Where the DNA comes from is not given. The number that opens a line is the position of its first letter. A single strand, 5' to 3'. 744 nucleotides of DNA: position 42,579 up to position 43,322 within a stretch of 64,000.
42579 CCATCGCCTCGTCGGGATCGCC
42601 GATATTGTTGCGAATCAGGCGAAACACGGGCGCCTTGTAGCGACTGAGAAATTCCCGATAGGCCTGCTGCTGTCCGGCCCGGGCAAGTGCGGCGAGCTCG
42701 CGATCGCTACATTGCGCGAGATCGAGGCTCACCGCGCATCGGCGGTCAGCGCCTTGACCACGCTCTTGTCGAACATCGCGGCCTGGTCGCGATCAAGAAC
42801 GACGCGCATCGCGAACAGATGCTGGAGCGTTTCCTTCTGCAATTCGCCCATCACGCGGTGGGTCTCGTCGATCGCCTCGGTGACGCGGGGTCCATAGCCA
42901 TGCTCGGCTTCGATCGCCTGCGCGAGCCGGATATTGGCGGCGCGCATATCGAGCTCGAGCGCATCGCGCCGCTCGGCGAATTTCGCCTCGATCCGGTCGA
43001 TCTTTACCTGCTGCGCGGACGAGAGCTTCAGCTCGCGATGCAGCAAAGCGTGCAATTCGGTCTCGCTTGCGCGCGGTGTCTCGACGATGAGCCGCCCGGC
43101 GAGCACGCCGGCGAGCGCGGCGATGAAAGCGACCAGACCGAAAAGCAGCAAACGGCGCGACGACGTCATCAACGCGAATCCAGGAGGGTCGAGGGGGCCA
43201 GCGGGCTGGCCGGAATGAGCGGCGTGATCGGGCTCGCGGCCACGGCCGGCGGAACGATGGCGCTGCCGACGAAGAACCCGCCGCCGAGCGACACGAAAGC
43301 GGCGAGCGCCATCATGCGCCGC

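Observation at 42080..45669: CnrYXH-type ECF system apparently rewired to run a copper regulon (four matching promoters)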

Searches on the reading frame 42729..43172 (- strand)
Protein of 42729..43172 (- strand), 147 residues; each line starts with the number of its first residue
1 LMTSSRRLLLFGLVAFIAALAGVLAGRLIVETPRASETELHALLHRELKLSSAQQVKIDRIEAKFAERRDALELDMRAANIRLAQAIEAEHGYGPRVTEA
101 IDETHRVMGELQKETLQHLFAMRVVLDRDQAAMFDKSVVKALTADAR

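Call 5: search_protein_families(library=pfam, proteins=[window:42729-43172:-], max_evalue=0.01)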
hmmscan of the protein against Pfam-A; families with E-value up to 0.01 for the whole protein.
window:42729-43172:- (147 aa): 1 family
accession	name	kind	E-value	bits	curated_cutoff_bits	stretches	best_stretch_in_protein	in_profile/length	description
PF13801.11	Metal_resist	-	1.6e-14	54.5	29.2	1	13-131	2-123/125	Heavy-metal resistance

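Call 23: search_solved_structures(query=window:42729-43172:-, max_evalue=10, show_alignments=3)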
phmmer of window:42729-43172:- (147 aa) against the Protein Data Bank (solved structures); distinct sequences matched with E-value up to 10: 11.
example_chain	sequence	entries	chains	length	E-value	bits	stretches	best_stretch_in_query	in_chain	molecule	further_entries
4clv_A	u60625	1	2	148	6.6e-17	65.3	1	12-143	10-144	NICKEL-COBALT-CADMIUM RESISTANCE PROTEIN NCCX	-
3zg1_A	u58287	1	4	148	2.1e-15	60.4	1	4-143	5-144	NICKEL AND COBALT RESISTANCE PROTEIN CNRR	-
4wwb_A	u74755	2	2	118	2.7e-15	60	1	35-143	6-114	Nickel and cobalt resistance protein CnrR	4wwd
2y39_A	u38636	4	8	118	7.2e-15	58.7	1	35-143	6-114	NICKEL AND COBALT RESISTANCE PROTEIN CNRR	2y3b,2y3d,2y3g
2y3h_A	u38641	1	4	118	1.7e-14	57.5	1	35-143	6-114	NICKEL AND COBALT RESISTANCE PROTEIN CNRR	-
3epv_A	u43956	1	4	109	2.6e-14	56.9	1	39-143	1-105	Nickel and cobalt resistance protein cnrR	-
4wwf_A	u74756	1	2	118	3.7e-14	56.4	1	35-143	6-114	Nickel and cobalt resistance protein CnrR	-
6xxd_A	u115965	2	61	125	0.72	13.5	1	11-60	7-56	PilA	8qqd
6bmt_A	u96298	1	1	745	0.73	13.4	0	16-80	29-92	Myeloperoxidase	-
7f4v_aF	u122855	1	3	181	1.1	12.8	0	14-73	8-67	Photosystem I reaction center subunit III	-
4ief_A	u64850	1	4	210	1.8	12.2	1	38-95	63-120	Gingipain R2 Pro-Domain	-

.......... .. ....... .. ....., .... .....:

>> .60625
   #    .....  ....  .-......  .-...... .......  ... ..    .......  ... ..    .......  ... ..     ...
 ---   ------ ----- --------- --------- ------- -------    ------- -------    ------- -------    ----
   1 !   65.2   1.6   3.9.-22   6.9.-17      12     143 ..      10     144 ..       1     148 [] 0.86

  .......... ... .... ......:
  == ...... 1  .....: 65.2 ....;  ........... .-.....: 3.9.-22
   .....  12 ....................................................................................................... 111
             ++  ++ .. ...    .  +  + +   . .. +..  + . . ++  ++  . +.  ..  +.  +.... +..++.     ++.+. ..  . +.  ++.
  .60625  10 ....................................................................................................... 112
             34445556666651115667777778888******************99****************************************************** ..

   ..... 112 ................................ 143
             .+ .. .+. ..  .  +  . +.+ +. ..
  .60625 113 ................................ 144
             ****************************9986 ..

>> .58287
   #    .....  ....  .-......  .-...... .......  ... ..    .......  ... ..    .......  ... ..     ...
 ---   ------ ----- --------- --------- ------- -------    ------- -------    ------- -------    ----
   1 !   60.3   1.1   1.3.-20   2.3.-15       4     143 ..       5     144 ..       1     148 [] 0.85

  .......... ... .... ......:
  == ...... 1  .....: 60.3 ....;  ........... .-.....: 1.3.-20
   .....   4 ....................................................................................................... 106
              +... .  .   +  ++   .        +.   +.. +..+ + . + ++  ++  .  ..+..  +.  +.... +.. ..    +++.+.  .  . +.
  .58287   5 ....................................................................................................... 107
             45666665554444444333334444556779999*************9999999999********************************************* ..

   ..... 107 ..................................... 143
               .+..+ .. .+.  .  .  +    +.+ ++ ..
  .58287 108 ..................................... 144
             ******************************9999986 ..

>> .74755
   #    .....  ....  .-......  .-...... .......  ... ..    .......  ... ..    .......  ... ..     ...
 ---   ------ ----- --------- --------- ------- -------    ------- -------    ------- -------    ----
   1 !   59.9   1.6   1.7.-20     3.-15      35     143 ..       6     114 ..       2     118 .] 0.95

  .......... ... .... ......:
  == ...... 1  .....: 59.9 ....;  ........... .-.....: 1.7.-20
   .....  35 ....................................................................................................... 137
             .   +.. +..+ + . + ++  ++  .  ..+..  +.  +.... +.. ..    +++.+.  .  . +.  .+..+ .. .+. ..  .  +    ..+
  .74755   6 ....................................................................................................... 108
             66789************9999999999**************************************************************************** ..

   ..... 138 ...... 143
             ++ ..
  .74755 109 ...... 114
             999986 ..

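Call 28: find_homologous_proteins(query=window:42729-43172:-, max_evalue=0.001)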
Query window:42729-43172:- (147 aa): 1400 proteins with E <= 0.001 among 1569 candidates; the best 120 are listed.
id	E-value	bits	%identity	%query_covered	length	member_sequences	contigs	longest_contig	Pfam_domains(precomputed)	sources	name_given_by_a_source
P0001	2.6e-83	294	100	100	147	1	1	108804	PF13801.12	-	-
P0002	1.1e-82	292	100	99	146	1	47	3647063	PF13801.12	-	-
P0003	1.0e-81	289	99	99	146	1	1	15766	PF13801.12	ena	-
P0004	2.2e-80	285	96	99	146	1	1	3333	PF13801.12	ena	-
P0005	5.3e-79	280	93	99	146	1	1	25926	PF13801.12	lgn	-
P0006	2.3e-78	278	92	99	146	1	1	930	PF13801.12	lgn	-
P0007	2.6e-78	278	93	99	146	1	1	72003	PF13801.12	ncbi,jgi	jgi:hypothetical protein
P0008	2.8e-78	278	92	99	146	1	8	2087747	PF13801.12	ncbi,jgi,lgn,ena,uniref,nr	ncbi:heavy metal resistance protein [Sphingopyxis sp. Root214]|jgi:hypothetical protein|uniref:perip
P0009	4.8e-78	277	96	99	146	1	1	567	PF13801.12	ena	-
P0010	5.3e-78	277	93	99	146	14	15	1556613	PF13801.12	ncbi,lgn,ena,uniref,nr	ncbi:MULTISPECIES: periplasmic heavy metal sensor [unclassified Sphingopyxis]|uniref:periplasmic hea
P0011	9.4e-78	276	94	99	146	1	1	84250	PF13801.12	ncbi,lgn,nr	ncbi:MAG: periplasmic heavy metal sensor [Sphingopyxis sp.]|nr:periplasmic heavy metal sensor [Sphin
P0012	1.2e-77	276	93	99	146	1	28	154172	PF13801.12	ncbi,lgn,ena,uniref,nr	ncbi:periplasmic heavy metal sensor [Sphingopyxis sp.]|uniref:periplasmic heavy metal sensor n=1 Tax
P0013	1.4e-77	276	93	99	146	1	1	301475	PF13801.12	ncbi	-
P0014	1.5e-77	276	93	100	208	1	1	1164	PF13801.12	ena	-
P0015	1.9e-77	275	91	99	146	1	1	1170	PF13801.12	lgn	-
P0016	3.3e-77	275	93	99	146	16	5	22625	PF13801.12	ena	-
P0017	3.9e-77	274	92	99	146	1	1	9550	PF13801.12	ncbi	-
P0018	6.1e-77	274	92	99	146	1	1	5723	PF13801.12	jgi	-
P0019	8.9e-77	273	94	98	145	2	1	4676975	PF13801.12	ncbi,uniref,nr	ncbi:periplasmic heavy metal sensor [Sphingopyxis sp. OPL5]|uniref:periplasmic heavy metal sensor n=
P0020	9.2e-77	273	92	99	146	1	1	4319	PF13801.12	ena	-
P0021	9.7e-77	273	92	99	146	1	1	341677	PF13801.12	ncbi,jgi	jgi:hypothetical protein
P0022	1.0e-76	273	92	99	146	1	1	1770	PF13801.12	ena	-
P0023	1.5e-76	272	92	99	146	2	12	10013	PF13801.12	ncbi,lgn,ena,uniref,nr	ncbi:periplasmic heavy metal sensor [Sphingopyxis sp.]|uniref:periplasmic heavy metal sensor n=1 Tax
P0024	1.6e-76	272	91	99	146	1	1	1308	PF13801.12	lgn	-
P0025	1.8e-76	272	92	99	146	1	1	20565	PF13801.12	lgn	-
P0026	4.2e-76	271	90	99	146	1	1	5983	PF13801.12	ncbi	-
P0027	4.9e-76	271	91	99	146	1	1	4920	PF13801.12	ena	-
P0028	1.4e-75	269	92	98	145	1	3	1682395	PF13801.12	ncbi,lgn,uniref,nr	ncbi:heavy metal resistance protein [Sphingopyxis sp. Root1497]|uniref:periplasmic heavy metal senso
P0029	1.8e-75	269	91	99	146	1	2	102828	PF13801.12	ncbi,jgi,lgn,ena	-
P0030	2.3e-75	269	91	99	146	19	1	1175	PF13801.12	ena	-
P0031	5.6e-75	267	90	99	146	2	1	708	PF13801.12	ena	-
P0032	6.8e-75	267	91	99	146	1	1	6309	PF13801.12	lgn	-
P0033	1.5e-74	266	90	99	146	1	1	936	PF13801.12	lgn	-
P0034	2.6e-74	265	90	99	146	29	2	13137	PF13801.12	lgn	-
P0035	1.2e-73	263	90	99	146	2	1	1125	PF13801.12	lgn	-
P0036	2.0e-71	256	87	99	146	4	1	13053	PF13801.12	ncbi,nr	ncbi:MAG: periplasmic heavy metal sensor [Sphingopyxis sp.]|nr:periplasmic heavy metal sensor [Sphin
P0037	6.0e-70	251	86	99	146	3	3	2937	PF13801.12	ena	-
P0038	2.4e-69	249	86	99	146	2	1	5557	PF13801.12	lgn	-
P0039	1.6e-68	247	84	99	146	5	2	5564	PF13801.12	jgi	jgi:hypothetical protein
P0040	2.3e-67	243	82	99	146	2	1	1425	PF13801.12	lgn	-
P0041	1.4e-66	240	82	99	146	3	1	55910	PF13801.12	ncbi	-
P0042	2.7e-66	239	81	98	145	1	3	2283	PF13801.12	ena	-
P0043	2.8e-66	239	81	99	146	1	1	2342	PF13801.12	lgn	-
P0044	3.0e-66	239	81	99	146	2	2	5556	PF13801.12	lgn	-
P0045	4.6e-66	239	79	99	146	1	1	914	PF13801.12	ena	-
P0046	6.9e-66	238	81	98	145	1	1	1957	PF13801.12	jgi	-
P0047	1.7e-65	237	80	99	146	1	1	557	PF13801.12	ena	-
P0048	2.1e-65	237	79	99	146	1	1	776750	PF13801.12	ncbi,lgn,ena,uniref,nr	ncbi:periplasmic heavy metal sensor [Sphingopyxis sp.]|uniref:periplasmic heavy metal sensor n=1 Tax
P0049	2.3e-65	236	79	99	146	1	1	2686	PF13801.12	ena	-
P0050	3.1e-65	236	78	99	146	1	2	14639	PF13801.12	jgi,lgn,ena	jgi:hypothetical protein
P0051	3.3e-65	236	80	98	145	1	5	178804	PF13801.12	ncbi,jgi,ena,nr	ncbi:MAG: heavy metal resistance protein [Sphingopyxis sp. RIFCSPHIGHO2_01_FULL_65_24]|jgi:nickel an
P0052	3.4e-65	236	77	99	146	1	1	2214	PF13801.12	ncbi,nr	ncbi:MAG TPA: periplasmic heavy metal sensor [Sphingopyxis sp.]|nr:periplasmic heavy metal sensor [S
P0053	6.3e-65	235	78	99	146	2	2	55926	PF13801.12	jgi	-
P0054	6.6e-65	235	80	99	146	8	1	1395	PF13801.12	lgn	-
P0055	7.9e-65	235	80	99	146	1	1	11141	PF13801.12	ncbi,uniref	ncbi:periplasmic heavy metal sensor [Sphingopyxis sp.]|uniref:periplasmic heavy metal sensor n=1 Tax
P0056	8.1e-65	235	79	98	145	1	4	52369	PF13801.12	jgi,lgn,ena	-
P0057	1.0e-64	234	79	98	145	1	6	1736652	PF13801.12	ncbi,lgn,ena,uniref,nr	ncbi:heavy metal resistance protein [Sphingopyxis sp. Root1497]|uniref:periplasmic heavy metal senso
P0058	1.0e-64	234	79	99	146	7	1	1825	PF13801.12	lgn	-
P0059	1.7e-64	234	79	99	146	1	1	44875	PF13801.12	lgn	-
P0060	2.1e-64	233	79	98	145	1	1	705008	PF13801.12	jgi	-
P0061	2.3e-64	233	80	99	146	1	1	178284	PF13801.12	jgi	jgi:nickel and cobalt resistance protein CnrR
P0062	2.5e-64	233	78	98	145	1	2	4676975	PF13801.12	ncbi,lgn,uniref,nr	ncbi:periplasmic heavy metal sensor [Sphingopyxis sp. OPL5]|uniref:periplasmic heavy metal sensor n=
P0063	2.5e-64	233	79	99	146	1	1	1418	PF13801.12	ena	-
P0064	2.6e-64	233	78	98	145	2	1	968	PF13801.12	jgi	-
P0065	3.2e-64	233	78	98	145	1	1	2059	PF13801.12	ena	-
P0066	3.4e-64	233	78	99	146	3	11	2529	PF13801.12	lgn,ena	-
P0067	4.0e-64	232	78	99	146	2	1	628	PF13801.12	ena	-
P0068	6.5e-64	232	79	98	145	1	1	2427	PF13801.12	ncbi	ncbi:MAG: periplasmic heavy metal sensor [Sphingopyxis sp.]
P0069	7.2e-64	232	77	99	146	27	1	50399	PF13801.12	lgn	-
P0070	7.6e-64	231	78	99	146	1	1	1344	PF13801.12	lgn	-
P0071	7.7e-64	231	77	99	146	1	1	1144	PF13801.12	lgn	-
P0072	9.5e-64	231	78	99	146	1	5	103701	PF13801.12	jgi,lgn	-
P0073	1.2e-63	231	77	99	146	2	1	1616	PF13801.12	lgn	-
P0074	1.4e-63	231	77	99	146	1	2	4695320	PF13801.12,PF07813.18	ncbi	ncbi:periplasmic heavy metal sensor [Sphingopyxis fribergensis]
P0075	1.4e-63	231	78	98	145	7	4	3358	PF13801.12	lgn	-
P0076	1.8e-63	230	77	99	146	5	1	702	PF13801.12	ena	-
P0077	2.1e-63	230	78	97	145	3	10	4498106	PF13801.12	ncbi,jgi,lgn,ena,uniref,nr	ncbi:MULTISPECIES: periplasmic heavy metal sensor [unclassified Sphingopyxis]|jgi:hypothetical prote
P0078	2.6e-63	230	78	97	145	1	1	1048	PF13801.12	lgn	-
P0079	2.8e-63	230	78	98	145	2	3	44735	PF13801.12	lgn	-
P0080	2.9e-63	230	78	98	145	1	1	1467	PF13801.12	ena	-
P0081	3.5e-63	229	76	98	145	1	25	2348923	PF13801.12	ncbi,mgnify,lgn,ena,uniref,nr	ncbi:periplasmic heavy metal sensor [Sphingopyxis terrae]|mgnify:CR=1 FL=1|uniref:periplasmic heavy 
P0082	3.7e-63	229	78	99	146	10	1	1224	PF13801.12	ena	-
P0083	3.8e-63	229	77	99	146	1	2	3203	PF13801.12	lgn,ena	-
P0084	3.8e-63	229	78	99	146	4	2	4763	PF13801.12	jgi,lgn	-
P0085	4.6e-63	229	77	99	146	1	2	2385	PF13801.12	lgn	-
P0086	6.2e-63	229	76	98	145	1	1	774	PF13801.12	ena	-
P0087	6.6e-63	228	78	97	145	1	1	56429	PF13801.12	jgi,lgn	jgi:hypothetical protein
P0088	7.2e-63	228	79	99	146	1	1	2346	PF13801.12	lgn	-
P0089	7.4e-63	228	77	99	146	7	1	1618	PF13801.12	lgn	-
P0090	8.3e-63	228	78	98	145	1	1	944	PF13801.12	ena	-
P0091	1.0e-62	228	76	98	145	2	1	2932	PF13801.12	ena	-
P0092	1.1e-62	228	76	98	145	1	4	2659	PF13801.12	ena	-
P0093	1.4e-62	227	76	97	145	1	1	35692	PF13801.12,PF07813.18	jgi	-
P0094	1.6e-62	227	77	99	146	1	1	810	PF13801.12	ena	-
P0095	1.6e-62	227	77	98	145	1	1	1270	PF13801.12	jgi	jgi:hypothetical protein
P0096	1.7e-62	227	78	98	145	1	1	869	PF13801.12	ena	-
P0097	1.9e-62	227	75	99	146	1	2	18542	PF13801.12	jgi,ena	jgi:hypothetical protein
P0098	1.9e-62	227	76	99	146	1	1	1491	PF13801.12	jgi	jgi:hypothetical protein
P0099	2.3e-62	227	76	99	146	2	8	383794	PF13801.12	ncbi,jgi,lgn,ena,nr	ncbi:MAG: periplasmic heavy metal sensor [Sphingomonadales bacterium]|nr:periplasmic heavy metal sen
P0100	3.1e-62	226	78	98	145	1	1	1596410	PF13801.12,PF07813.18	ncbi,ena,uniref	ncbi:periplasmic heavy metal sensor [Sphingopyxis sp.]|uniref:periplasmic heavy metal sensor n=1 Tax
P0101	3.3e-62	226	77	98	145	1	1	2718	PF13801.12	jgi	jgi:hypothetical protein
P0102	3.5e-62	226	78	99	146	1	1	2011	PF13801.12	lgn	-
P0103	5.3e-62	226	75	99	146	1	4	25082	PF13801.12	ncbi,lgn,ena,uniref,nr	ncbi:MAG: heavy metal resistance protein [Sphingopyxis macrogoltabida]|uniref:Heavy metal resistance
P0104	5.5e-62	225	77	99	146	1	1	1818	PF13801.12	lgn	-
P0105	6.6e-62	225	75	99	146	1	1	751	PF13801.12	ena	-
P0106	7.6e-62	225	75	99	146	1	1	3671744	PF13801.12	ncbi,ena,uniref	ncbi:periplasmic heavy metal sensor [Sphingopyxis sp.]|uniref:periplasmic heavy metal sensor n=1 Tax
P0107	7.9e-62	225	74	99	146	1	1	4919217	PF13801.12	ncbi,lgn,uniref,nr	ncbi:hypothetical protein GGC65_003467 [Sphingopyxis sp. OAS728]|uniref:periplasmic heavy metal sens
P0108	1.0e-61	225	77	97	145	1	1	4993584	PF13801.12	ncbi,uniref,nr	ncbi:hypothetical protein SKP52_15465 [Sphingopyxis fribergensis]|uniref:Heavy metal resistance prot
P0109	1.0e-61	225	76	98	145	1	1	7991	PF13801.12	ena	-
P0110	1.2e-61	224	74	99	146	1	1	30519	PF13801.12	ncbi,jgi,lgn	jgi:hypothetical protein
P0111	1.2e-61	224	77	99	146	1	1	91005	PF13801.12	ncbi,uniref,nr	ncbi:periplasmic heavy metal sensor [Sphingopyxis sp. MWB1]|uniref:periplasmic heavy metal sensor n=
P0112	1.2e-61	224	75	99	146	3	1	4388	PF13801.12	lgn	-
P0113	1.4e-61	224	73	99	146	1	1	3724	PF13801.12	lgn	-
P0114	1.4e-61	224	73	99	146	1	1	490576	PF13801.12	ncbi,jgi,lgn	jgi:hypothetical protein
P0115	1.6e-61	224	75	98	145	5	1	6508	PF13801.12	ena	-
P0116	1.7e-61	224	76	99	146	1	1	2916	PF13801.12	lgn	-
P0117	2.0e-61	224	75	99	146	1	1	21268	PF13801.12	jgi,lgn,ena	-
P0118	2.1e-61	224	77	98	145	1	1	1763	PF13801.12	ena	-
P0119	2.1e-61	224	77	98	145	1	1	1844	PF13801.12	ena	-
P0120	2.3e-61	223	76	98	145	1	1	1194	PF13801.12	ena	-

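Call 29: search_dna_similar(query=window:42729-43172:-, collection=plasmids, mode=protein, max_rows=60, max_evalue=0.00001)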
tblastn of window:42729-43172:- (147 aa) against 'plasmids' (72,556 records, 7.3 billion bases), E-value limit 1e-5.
Records with a match: 82; places in all: 95; records where one place covers at least 80% of the query: 75.
Best place of each record, by identity: 60-80% 21; <60% 61.
By first word of the organism name: Sphingobium 27; Sphingomonas 19; Novosphingobium 10; Cupriavidus 6; Rhizorhabdus 3; Ralstonia 3; Sphingopyxis 2; Polymorphobacter 2; Caulobacter 2; Croceicoccus 2; and 6 more.
By predicted mobility (MOB-suite, as given by PLSDB): conjugative 40; non-mobilizable 26; mobilizable 16.
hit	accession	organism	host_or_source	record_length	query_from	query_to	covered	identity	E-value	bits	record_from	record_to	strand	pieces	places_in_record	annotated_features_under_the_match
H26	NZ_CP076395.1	Sphingopyxis indica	Single cell,HCH dumpsite soil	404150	4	147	98%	73.6%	3e-63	215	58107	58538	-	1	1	periplasmic heavy metal sensor | RNA polymerase sigma factor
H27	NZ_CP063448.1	Novosphingobium sp. ES2-1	mixed culture,activated sludge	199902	2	147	99%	64.4%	2e-53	187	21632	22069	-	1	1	periplasmic heavy metal sensor | hypothetical protein | RNA polymerase sigma factor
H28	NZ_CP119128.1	Sphingobium sp. WTD-1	Bacteria,activated sludge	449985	2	144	97%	59.4%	4e-40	149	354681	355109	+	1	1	periplasmic heavy metal sensor | hypothetical protein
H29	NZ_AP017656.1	Sphingobium cloacae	-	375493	2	147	99%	58.2%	2e-40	150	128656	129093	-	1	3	periplasmic heavy metal sensor | hypothetical protein | RNA polymerase sigma factor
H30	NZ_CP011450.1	Sphingomonas sanxanigenens DSM 19645 = NX02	-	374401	2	147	99%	58.2%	3e-40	149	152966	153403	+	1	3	periplasmic heavy metal sensor | hypothetical protein | RNA polymerase sigma factor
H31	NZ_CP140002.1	Novosphingobium capsulatum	-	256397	2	147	99%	58.2%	3e-40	149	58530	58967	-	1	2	periplasmic heavy metal sensor | hypothetical protein | RNA polymerase sigma factor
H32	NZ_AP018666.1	Sphingobium amiense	-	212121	2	147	99%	58.2%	3e-40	149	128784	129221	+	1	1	periplasmic heavy metal sensor | hypothetical protein | RNA polymerase sigma factor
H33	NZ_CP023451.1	Rhizorhabdus dicambivorans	soil sample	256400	2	147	99%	58.2%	3e-40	149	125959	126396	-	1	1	periplasmic heavy metal sensor | hypothetical protein | RNA polymerase sigma factor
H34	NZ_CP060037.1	Sphingobium fuliginis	-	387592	2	147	99%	58.2%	3e-40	149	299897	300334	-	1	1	periplasmic heavy metal sensor | hypothetical protein | RNA polymerase sigma factor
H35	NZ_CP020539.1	Sphingobium herbicidovorans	cell culture,soil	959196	2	147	99%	58.2%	3e-40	149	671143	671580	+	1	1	periplasmic heavy metal sensor | hypothetical protein | RNA polymerase sigma factor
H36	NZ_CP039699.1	Novosphingobium sp. EMRT-2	cell,freshwater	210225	2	147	99%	58.2%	3e-40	149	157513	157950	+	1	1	periplasmic heavy metal sensor | hypothetical protein | RNA polymerase sigma factor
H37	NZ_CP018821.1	Sphingomonas koreensis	-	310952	2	147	99%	58.2%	3e-40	149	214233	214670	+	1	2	periplasmic heavy metal sensor | hypothetical protein | RNA polymerase sigma factor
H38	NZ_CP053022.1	Sphingobium yanoikuyae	whole organism,River sediment ...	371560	1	145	99%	57.9%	4e-42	155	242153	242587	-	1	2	periplasmic heavy metal sensor | hypothetical protein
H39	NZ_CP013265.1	Sphingobium baderi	cell culture,soil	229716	1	145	99%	57.9%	4e-42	155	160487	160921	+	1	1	periplasmic heavy metal sensor | hypothetical protein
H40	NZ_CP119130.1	Sphingobium sp. WTD-1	Bacteria,activated sludge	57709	4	147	98%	58.3%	3e-46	167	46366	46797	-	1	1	periplasmic heavy metal sensor | RNA polymerase sigma factor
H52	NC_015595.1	Sphingobium chlorophenolicum L-1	freshwater sediment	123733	16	144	88%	60.5%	1e-39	148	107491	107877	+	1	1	periplasmic heavy metal sensor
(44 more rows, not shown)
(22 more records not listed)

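Call 30: get_annotated_region(hit=H27, flank=9000)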
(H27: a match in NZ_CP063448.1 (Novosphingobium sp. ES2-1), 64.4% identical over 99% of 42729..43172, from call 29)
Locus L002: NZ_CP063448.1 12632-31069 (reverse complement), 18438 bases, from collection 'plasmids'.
description: Novosphingobium sp. ES2-1 plasmid p3, complete sequence
organism: Novosphingobium sp. ES2-1 (NCBI taxid 2780074)
taxonomy: Bacteria; Pseudomonadota; Alphaproteobacteria; Sphingomonadales; Sphingomonadaceae; Novosphingobium; Novosphingobium sp. ES2-1
host: -; source: mixed culture,activated sludge; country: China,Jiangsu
typing (MOB-suite, as given by PLSDB): conjugative; replicon rep_cluster_542; relaxase MOBF; mating-pair formation MPF_F
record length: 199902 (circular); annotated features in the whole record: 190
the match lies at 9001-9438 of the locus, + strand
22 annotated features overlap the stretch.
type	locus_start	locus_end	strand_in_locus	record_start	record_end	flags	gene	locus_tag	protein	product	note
CDS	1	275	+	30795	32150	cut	-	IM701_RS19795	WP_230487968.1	hypothetical protein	-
CDS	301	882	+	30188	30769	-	-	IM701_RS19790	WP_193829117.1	hypothetical protein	-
predicted_resistance_gene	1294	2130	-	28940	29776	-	sul1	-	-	sulfonamide-resistant dihydropteroate synthase Sul1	predicted by amrfinderplus; class SULFONAMIDE; identity 99.64%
CDS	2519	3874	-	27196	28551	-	-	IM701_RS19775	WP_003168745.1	IS1380-like element ISKpn23 family transposase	-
CDS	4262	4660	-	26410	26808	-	cueR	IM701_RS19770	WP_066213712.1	Cu(I)-responsive transcriptional regulator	GO:0006878 - intracellular copper ion homeostasis [Evidence IEA]; GO:0006355 - regulation of DNA-templated ...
CDS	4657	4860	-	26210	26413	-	-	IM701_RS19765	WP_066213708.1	DUF2933 domain-containing protein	-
CDS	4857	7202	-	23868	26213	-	-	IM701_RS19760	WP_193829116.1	heavy metal translocating P-type ATPase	-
CDS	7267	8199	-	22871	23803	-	copD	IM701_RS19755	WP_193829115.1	copper homeostasis membrane protein CopD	GO:0006825 - copper ion transport [Evidence IEA]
CDS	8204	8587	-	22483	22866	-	copC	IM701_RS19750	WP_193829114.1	copper homeostasis periplasmic binding protein CopC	GO:0006825 - copper ion transport [Evidence IEA]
CDS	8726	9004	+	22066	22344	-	-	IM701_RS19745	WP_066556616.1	hypothetical protein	-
CDS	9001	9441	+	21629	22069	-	-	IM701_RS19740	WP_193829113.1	periplasmic heavy metal sensor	-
CDS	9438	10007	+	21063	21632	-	-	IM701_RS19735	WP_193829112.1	RNA polymerase sigma factor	GO:0006352 - DNA-templated transcription initiation [Evidence IEA]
CDS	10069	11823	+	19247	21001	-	-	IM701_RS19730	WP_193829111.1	copper resistance system multicopper oxidase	GO:0006825 - copper ion transport [Evidence IEA]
CDS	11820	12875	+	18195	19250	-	-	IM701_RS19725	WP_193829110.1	copper resistance protein B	GO:0006878 - intracellular copper ion homeostasis [Evidence IEA]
CDS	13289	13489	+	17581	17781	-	-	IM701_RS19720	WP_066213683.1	hypothetical protein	-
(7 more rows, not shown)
